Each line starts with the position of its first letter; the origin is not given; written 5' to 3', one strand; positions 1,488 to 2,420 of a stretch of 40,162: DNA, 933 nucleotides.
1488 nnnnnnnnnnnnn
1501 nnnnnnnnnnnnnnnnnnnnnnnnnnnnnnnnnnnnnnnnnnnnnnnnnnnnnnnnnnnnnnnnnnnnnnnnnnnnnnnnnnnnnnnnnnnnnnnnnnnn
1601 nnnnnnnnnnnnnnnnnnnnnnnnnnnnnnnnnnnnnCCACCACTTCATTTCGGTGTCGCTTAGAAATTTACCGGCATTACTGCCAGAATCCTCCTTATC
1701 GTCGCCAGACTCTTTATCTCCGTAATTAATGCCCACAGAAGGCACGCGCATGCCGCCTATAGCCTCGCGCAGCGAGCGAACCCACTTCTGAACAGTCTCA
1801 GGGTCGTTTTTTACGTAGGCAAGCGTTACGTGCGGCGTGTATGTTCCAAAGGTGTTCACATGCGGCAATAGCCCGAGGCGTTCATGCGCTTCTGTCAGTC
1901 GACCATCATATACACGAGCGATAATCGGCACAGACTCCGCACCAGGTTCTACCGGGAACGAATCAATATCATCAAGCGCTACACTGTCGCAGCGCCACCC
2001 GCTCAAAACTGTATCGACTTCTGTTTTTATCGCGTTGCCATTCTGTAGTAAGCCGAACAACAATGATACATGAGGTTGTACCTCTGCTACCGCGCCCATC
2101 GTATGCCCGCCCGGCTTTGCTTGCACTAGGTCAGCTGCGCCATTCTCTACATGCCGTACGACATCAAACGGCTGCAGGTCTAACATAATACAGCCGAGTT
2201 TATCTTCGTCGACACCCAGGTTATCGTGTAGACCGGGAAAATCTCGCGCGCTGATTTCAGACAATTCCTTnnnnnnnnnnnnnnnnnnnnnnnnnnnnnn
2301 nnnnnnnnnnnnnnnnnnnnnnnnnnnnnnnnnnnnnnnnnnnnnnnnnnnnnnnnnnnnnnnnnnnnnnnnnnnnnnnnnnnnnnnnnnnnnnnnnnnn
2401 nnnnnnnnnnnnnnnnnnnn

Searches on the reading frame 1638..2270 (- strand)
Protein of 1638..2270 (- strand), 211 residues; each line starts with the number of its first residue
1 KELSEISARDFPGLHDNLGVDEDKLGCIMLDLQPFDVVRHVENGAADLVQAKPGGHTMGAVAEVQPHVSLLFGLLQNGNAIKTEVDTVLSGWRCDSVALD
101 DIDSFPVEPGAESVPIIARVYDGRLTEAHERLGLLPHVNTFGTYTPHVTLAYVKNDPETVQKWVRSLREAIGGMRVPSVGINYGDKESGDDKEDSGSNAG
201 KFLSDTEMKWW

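Call 20: find_homologous_proteins(query=window:1638-2270:-, max_evalue=0.01)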
Query window:1638-2270:- (211 aa): 41 proteins with E <= 0.01 among 299 candidates.
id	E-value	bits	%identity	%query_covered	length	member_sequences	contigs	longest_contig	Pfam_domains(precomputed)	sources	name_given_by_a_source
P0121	1.6e-53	200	51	87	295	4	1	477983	PF13563.13,PF23474.2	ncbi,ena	-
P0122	9.6e-37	145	41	86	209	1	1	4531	PF13563.13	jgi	jgi:2'-5' RNA ligase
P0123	1.8e-36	144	44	84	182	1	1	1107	PF13563.13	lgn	-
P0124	1.6e-34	138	41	85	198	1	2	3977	PF13563.13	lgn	-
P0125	2.7e-34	137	40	86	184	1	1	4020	PF13563.13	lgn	-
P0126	3.7e-34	136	41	83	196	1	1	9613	PF13563.13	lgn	-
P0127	5.8e-34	136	42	86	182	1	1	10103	PF02834.23,PF13563.13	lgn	-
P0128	8.8e-33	132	41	86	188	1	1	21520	PF13563.13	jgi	jgi:hypothetical protein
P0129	1.0e-32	132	40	88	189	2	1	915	-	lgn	-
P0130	2.0e-32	131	41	87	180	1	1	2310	PF13563.13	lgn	-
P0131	8.1e-32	129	38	86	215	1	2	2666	PF13563.13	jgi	jgi:hypothetical protein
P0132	2.1e-31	128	39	85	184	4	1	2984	PF13563.13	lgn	-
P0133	3.4e-31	127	40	85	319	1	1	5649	-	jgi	jgi:2'-5' RNA ligase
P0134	8.1e-31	126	42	81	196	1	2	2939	PF13563.13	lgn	-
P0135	5.3e-29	120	39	87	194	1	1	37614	PF13563.13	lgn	-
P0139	2.2e-27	114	39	82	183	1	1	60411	PF13563.13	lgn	-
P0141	2.6e-25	108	35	86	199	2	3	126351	-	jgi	jgi:hypothetical protein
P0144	7.7e-25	106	34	90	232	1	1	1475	PF18930.6,PF13563.13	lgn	-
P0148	1.1e-23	102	34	86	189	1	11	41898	PF13563.13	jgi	jgi:hypothetical protein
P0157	2.2e-18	85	36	84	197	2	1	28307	PF13563.13,PF23474.2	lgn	-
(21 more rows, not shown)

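Call 21: search_solved_structures(query=window:1638-2270:-, max_evalue=10, show_alignments=2)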
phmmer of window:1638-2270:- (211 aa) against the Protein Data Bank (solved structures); distinct sequences matched with E-value up to 10: 0.

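Call 27: predict_structure(alignment_id=A1)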
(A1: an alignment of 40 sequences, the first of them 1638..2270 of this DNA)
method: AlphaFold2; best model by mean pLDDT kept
length: 211 residues; sequences in the alignment: 40
mean_pLDDT: 88.5   pTM: 0.81
mean pLDDT of the five models: 88.5, 88.2, 87.4, 87.2, 86.9
residues with pLDDT >= 90: 158; 70-90: 21; 50-70: 12; < 50: 20
segments of 3 or more residues with pLDDT < 50: 194-211
pLDDT, mean of each block of 10 residues (from residue 1): 81 93 94 98 96 75 97 96 98 98 93 96 97 96 95 97 98 98 79 46 39 48
secondary structure, 60 per line:
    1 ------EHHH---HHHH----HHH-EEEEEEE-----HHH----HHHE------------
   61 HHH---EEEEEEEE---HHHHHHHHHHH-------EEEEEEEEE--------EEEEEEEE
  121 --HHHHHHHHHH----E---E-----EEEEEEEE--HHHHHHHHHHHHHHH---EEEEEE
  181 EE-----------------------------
elements in order: H14-17 E26-32 E67-74 H78-88 E96-104 E113-120 H123-132 E147-154 H157-171 E175-182

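Call 29: search_protein_families(library=pfam, proteins=[P0121, P0157, P0144, P0133], max_evalue=0.1)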
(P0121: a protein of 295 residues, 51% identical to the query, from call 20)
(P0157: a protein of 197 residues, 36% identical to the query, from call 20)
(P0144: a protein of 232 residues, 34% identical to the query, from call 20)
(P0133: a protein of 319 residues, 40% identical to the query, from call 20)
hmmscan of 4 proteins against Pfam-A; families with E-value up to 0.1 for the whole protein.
P0121 (295 aa): 4 families
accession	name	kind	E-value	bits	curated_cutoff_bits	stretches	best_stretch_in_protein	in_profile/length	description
PF13563.12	2_5_RNA_ligase2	-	3.9e-09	37.1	27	1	151-255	20-129/152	2'-5' RNA ligase superfamily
PF23474.1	Acb1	-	7.1e-07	29.5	27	1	173-250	43-119/144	Anti-CBASS protein Acb1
PF02834.22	LigT_PEase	-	0.015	15.9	23.3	0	213-258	13-59/87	LigT like Phosphoesterase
PF07823.17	CPDase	-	0.049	13.8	21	0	229-251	127-147/199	Cyclic phosphodiesterase-like protein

P0157 (197 aa): 3 families
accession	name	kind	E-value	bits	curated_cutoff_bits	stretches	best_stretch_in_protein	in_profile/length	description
PF13563.12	2_5_RNA_ligase2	-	1.3e-06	29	27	1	64-160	21-122/152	2'-5' RNA ligase superfamily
PF23474.1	Acb1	-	8.8e-06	25.9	27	1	101-181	59-138/144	Anti-CBASS protein Acb1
PF02834.22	LigT_PEase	-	0.052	14.2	23.3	0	132-161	17-49/87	LigT like Phosphoesterase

P0144 (232 aa): 4 families
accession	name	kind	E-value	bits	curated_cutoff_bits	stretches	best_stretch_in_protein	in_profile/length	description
PF18930.5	DUF5679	-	4.2e-11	43.2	27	1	189-228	1-40/40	Domain of unknown function (DUF5679)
PF13563.12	2_5_RNA_ligase2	-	3.3e-05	24.4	27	1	52-175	21-143/152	2'-5' RNA ligase superfamily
PF23474.1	Acb1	-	0.053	13.7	27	0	116-155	80-119/144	Anti-CBASS protein Acb1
PF02834.22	LigT_PEase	-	0.071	13.7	23.3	0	54-100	32-81/87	LigT like Phosphoesterase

P0133 (319 aa): 3 families
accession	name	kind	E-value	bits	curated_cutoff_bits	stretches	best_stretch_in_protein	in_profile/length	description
PF13563.12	2_5_RNA_ligase2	-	0.00023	21.6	27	1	191-310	23-142/152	2'-5' RNA ligase superfamily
PF02834.22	LigT_PEase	-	0.0021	18.6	23.3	0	272-299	31-59/87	LigT like Phosphoesterase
PF23474.1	Acb1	-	0.023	14.9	27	0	244-288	73-116/144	Anti-CBASS protein Acb1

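Call 30: find_encoding_contigs(protein=P0121, flank=8000, max_places=2)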
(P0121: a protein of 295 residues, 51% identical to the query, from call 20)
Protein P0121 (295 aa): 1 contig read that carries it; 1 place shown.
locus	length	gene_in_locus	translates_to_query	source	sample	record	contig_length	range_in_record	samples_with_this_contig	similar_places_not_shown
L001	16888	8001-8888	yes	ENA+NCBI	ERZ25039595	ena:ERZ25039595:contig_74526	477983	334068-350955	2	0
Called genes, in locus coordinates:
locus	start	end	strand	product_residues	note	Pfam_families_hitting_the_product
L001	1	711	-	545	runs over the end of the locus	PF01555:N6_N4_Mtase, PF04471:Mrr_cat (weak), PF22722:NA-iREase1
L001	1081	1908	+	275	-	-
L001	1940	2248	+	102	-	-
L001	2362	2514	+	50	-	-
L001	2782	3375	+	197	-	-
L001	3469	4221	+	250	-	-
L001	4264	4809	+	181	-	PF16677:GP3_package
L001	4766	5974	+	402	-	PF03237:Terminase_6N (weak), PF17288:Terminase_3C (weak)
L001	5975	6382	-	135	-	-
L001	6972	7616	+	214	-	-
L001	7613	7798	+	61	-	-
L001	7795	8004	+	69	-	PF04860:Phage_portal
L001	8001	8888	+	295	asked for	PF13563:2_5_RNA_ligase2, PF23474:Acb1 (weak)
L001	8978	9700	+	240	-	PF04233:Phage_Mu_F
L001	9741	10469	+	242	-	-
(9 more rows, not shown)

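Call 31: find_encoding_contigs(protein=P0148, flank=8000, max_places=2)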
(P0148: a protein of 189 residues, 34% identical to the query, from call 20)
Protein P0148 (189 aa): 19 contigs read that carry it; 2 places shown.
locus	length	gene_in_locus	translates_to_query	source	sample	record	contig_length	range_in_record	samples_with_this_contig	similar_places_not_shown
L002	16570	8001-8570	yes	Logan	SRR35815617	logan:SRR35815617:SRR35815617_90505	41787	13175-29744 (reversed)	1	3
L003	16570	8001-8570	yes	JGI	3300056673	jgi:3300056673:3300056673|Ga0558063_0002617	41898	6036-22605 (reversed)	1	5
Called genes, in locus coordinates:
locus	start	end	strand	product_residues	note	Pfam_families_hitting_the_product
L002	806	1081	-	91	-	-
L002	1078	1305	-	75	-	-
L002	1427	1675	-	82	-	-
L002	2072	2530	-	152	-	PF03592:Terminase_2 (weak)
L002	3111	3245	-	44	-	-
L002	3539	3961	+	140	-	-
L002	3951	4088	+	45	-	-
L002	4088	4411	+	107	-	-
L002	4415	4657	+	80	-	-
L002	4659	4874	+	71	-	-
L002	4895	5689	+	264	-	-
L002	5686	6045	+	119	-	-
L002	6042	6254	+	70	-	-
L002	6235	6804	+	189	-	-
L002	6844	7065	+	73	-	-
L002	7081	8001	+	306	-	PF09414:RNA_ligase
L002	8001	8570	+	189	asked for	PF13563:2_5_RNA_ligase2 (faint)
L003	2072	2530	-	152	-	PF03592:Terminase_2 (weak)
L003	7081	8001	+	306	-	PF09414:RNA_ligase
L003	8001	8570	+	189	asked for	PF13563:2_5_RNA_ligase2 (faint)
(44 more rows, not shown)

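Call 32: find_encoding_contigs(protein=P0135, flank=8000, max_places=2)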
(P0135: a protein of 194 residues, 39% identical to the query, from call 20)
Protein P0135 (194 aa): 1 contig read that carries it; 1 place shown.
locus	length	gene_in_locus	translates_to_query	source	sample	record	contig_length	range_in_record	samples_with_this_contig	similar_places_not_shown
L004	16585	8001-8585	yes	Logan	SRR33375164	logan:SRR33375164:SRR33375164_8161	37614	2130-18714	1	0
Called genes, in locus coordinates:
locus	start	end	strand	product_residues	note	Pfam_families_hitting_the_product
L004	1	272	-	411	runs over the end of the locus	PF00270:DEAD (faint), PF05970:PIF1, PF13086:AAA_11 (faint), PF13245:AAA_19, PF13401:AAA_22, PF13604:AAA_30, PF00004:AAA (faint), PF21530:Pif1_2B_dom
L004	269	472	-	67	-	-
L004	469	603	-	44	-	-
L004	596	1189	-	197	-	PF00226:DnaJ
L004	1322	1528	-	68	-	-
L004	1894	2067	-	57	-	-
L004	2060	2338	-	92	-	-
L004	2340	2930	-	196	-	PF02195:ParB_N (weak)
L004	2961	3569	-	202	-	PF10544:T5orf172, PF13455:MUG113, PF09397:FtsK_gamma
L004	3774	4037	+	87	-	-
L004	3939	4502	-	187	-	-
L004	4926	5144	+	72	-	-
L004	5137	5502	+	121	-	-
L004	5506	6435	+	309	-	PF03837:RecT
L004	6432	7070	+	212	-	-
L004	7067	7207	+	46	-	-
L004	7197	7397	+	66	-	PF13518:HTH_28 (faint), PF13384:HTH_23 (faint)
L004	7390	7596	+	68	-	-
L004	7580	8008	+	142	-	-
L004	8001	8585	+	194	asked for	PF13563:2_5_RNA_ligase2 (weak)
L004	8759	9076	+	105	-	-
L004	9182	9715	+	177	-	PF02381:MraZ (faint)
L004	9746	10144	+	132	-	-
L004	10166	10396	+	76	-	-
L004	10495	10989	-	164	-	-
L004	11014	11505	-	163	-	-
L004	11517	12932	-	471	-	-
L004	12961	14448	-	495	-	PF13385:Laminin_G_3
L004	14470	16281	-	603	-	-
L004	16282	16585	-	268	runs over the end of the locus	PF22768:SPP1_Dit (weak)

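Call 51: search_protein_representatives(alignment_id=A1)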
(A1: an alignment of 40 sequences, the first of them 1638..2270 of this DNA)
Query: 40 sequences, 193 profile positions. Proteins with E-value up to 0.001 (for the whole library): 4102; up to 1e-10: 984; up to 1e-30: 240. The best 150 are listed.
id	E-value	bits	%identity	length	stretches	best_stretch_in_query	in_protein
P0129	1.1e-74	266.4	-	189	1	4-186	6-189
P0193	1.7e-72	259.2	-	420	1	4-187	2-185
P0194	2.6e-71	255.4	-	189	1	5-186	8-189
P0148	5.2e-71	254.4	-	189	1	4-187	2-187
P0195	7.1e-70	250.7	-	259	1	2-191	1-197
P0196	8.7e-70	250.4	-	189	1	1-188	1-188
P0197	2.0e-69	249.2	-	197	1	1-187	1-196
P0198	2.1e-68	245.8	-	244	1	2-187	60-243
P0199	3.3e-68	245.2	-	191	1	3-186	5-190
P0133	4.1e-68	244.9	-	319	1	5-188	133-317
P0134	1.2e-67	243.4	-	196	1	6-187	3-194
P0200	5.7e-67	241.2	-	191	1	2-190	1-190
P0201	7.9e-67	240.7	-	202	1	2-188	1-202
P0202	1.2e-65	236.9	-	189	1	4-186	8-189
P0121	1.2e-65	236.9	-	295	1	3-190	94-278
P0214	2.2e-61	223.0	-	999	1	3-191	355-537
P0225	1.0e-59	217.6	-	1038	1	3-192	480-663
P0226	1.1e-59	217.4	-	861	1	3-190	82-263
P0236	8.7e-59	214.5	-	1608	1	3-192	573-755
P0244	4.5e-57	208.9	-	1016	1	3-191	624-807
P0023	8.5e-56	204.7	-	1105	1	4-191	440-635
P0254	2.2e-55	203.4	-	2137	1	3-188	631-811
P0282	1.4e-50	187.7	-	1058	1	9-190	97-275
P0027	8.8e-50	185.1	-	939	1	12-190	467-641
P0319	5.6e-46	172.7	-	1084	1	4-190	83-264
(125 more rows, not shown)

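Call 52: search_protein_families(library=pfam, proteins=[P0214, P0225, P0226, P0236, P0254, P0244, P0282, P0319], max_evalue=0.001)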
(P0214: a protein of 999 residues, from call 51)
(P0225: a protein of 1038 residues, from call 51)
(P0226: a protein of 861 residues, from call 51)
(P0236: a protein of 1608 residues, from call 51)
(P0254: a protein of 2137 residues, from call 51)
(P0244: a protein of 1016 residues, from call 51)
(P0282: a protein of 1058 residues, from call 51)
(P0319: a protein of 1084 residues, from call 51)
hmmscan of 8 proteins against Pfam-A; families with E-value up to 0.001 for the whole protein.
P0214 (999 aa): 2 families
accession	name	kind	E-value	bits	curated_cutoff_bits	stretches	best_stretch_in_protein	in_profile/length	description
PF13563.12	2_5_RNA_ligase2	-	8e-09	36.2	27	1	414-517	24-132/152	2'-5' RNA ligase superfamily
PF23474.1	Acb1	-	7.8e-06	26.1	27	1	432-511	43-121/144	Anti-CBASS protein Acb1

P0225 (1038 aa): 3 families
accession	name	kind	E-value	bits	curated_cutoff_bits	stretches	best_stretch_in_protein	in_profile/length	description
PF04860.17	Phage_portal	-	1.5e-18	67.5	39.1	1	90-379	21-298/321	Phage portal protein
PF13563.12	2_5_RNA_ligase2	-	1e-07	32.6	27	1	539-639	24-129/152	2'-5' RNA ligase superfamily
PF23474.1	Acb1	-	7.5e-05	22.9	27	1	557-637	43-122/144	Anti-CBASS protein Acb1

P0226 (861 aa): 3 families
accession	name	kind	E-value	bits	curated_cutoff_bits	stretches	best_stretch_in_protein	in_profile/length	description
PF13563.12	2_5_RNA_ligase2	-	3.4e-06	27.6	27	1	142-240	25-128/152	2'-5' RNA ligase superfamily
PF23474.1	Acb1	-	6.5e-06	26.4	27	1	162-239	46-122/144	Anti-CBASS protein Acb1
PF04233.19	Phage_Mu_F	-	0.00029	22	29.6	0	486-534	11-56/112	Phage Mu protein F like protein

P0236 (1608 aa): 3 families
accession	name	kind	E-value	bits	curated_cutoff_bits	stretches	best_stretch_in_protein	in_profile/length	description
PF23474.1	Acb1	-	4.9e-05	23.5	27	1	650-727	44-120/144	Anti-CBASS protein Acb1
PF04233.19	Phage_Mu_F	-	0.00028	22.1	29.6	1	1038-1169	13-110/112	Phage Mu protein F like protein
PF13563.12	2_5_RNA_ligase2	-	0.00068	20.2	27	0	627-731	20-129/152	2'-5' RNA ligase superfamily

P0254 (2137 aa): 5 families
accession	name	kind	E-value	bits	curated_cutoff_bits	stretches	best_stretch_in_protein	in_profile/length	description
PF04860.17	Phage_portal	-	2.9e-13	50.1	39.1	1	61-361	4-278/321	Phage portal protein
PF03496.20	ADPrib_exo_Tox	-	2.3e-06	27.5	23.4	1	1557-1666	14-136/196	ADP-ribosyltransferase exoenzyme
PF23474.1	Acb1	-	7.2e-06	26.2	27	1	679-788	21-121/144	Anti-CBASS protein Acb1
PF13563.12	2_5_RNA_ligase2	-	2e-05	25.1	27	1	685-793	20-131/152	2'-5' RNA ligase superfamily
PF04233.19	Phage_Mu_F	-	0.00024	22.2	29.6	1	1112-1244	12-110/112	Phage Mu protein F like protein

P0244 (1016 aa): 4 families
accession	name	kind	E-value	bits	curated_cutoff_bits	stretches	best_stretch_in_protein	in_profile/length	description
PF04860.17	Phage_portal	-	1.5e-14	54.3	39.1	1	59-379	4-300/321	Phage portal protein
PF13563.12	2_5_RNA_ligase2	-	1.7e-06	28.6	27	1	675-788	17-133/152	2'-5' RNA ligase superfamily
PF23474.1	Acb1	-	1.7e-06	28.3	27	1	681-781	30-121/144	Anti-CBASS protein Acb1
PF18760.7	ART-PolyVal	-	2.1e-06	29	31.2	1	877-1009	18-134/140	ADP-Ribosyltransferase in polyvalent proteins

P0282 (1058 aa): 2 families
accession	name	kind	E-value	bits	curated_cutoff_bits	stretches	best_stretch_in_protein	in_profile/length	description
PF13563.12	2_5_RNA_ligase2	-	1.2e-08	35.6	27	1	149-253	20-129/152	2'-5' RNA ligase superfamily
PF23474.1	Acb1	-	1.6e-05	25.1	27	1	182-248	54-119/144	Anti-CBASS protein Acb1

P0319 (1084 aa): 3 families
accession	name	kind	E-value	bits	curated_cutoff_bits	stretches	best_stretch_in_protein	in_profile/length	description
PF03496.20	ADPrib_exo_Tox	-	8.2e-15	55.1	23.4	1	897-1069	21-180/196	ADP-ribosyltransferase exoenzyme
PF13563.12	2_5_RNA_ligase2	-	6.9e-06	26.6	27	1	142-235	24-122/152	2'-5' RNA ligase superfamily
PF04233.19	Phage_Mu_F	-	2.2e-05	25.6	29.6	1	500-631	13-110/112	Phage Mu protein F like protein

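Call 68: find_encoding_contigs(protein=P0139, flank=4000, max_places=1)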
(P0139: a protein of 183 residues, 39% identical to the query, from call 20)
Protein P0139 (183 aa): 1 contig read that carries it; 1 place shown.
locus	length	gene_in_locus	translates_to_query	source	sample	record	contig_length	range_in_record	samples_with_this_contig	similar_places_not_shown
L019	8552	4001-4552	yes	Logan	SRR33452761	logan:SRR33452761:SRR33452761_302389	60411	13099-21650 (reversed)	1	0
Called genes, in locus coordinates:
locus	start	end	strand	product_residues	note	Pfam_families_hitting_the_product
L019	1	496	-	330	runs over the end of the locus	PF18906:Phage_tube_2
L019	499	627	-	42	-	-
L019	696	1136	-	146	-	-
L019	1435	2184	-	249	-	-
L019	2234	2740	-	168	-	-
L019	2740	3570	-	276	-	-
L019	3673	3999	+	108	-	-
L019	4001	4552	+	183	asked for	PF13563:2_5_RNA_ligase2 (weak)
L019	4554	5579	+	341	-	PF13524:Glyco_trans_1_2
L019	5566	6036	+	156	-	-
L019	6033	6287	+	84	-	-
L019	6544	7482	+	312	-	PF01073:3Beta_HSD, PF01370:Epimerase, PF04321:RmlD_sub_bind, PF16363:GDP_Man_Dehyd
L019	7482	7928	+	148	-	PF00908:dTDP_sugar_isom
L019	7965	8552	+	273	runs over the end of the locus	PF01370:Epimerase, PF04321:RmlD_sub_bind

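Call 69: find_encoding_contigs(protein=P0141, flank=4000, max_places=1)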
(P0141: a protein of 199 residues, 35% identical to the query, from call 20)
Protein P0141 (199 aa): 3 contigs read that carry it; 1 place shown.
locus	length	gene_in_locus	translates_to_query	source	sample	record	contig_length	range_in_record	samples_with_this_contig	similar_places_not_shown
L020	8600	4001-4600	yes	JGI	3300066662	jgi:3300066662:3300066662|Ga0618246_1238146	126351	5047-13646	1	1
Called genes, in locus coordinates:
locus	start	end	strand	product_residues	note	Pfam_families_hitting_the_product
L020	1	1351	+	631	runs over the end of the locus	PF13589:HATPase_c_3 (weak)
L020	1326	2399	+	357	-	PF26926:Phage_T4_rIIB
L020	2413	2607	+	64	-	-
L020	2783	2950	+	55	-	-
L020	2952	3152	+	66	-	-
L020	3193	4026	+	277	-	PF00149:Metallophos, PF12850:Metallophos_2 (faint)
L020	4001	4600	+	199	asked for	-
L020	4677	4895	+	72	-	-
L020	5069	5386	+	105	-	PF02467:Whib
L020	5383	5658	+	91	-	-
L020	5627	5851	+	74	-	-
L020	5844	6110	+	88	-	-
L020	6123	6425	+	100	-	PF24254:DUF7455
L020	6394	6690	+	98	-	-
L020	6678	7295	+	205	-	-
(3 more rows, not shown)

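Call 70: find_encoding_contigs(protein=P0157, flank=4000, max_places=1)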
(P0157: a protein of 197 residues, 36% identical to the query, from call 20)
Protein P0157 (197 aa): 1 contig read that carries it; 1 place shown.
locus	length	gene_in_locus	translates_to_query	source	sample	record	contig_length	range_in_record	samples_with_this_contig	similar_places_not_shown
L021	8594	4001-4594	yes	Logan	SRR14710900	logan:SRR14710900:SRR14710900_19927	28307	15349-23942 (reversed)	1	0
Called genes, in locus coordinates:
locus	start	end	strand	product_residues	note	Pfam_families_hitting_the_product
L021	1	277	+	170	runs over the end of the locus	-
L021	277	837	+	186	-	PF06941:NT5C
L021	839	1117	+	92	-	-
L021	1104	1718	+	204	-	-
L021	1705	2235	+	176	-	-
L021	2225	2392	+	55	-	-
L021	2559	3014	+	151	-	PF08719:NADAR, PF08010:Phage_30_3 (weak)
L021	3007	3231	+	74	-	-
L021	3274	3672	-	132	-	-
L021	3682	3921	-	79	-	-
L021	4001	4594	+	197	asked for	PF13563:2_5_RNA_ligase2 (weak), PF23474:Acb1 (faint)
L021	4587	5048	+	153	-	-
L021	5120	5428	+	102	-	-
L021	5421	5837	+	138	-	-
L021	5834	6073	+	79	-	-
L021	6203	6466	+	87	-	-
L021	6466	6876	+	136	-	-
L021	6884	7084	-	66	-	-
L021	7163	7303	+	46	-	-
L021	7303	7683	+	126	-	-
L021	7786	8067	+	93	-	-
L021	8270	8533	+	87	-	-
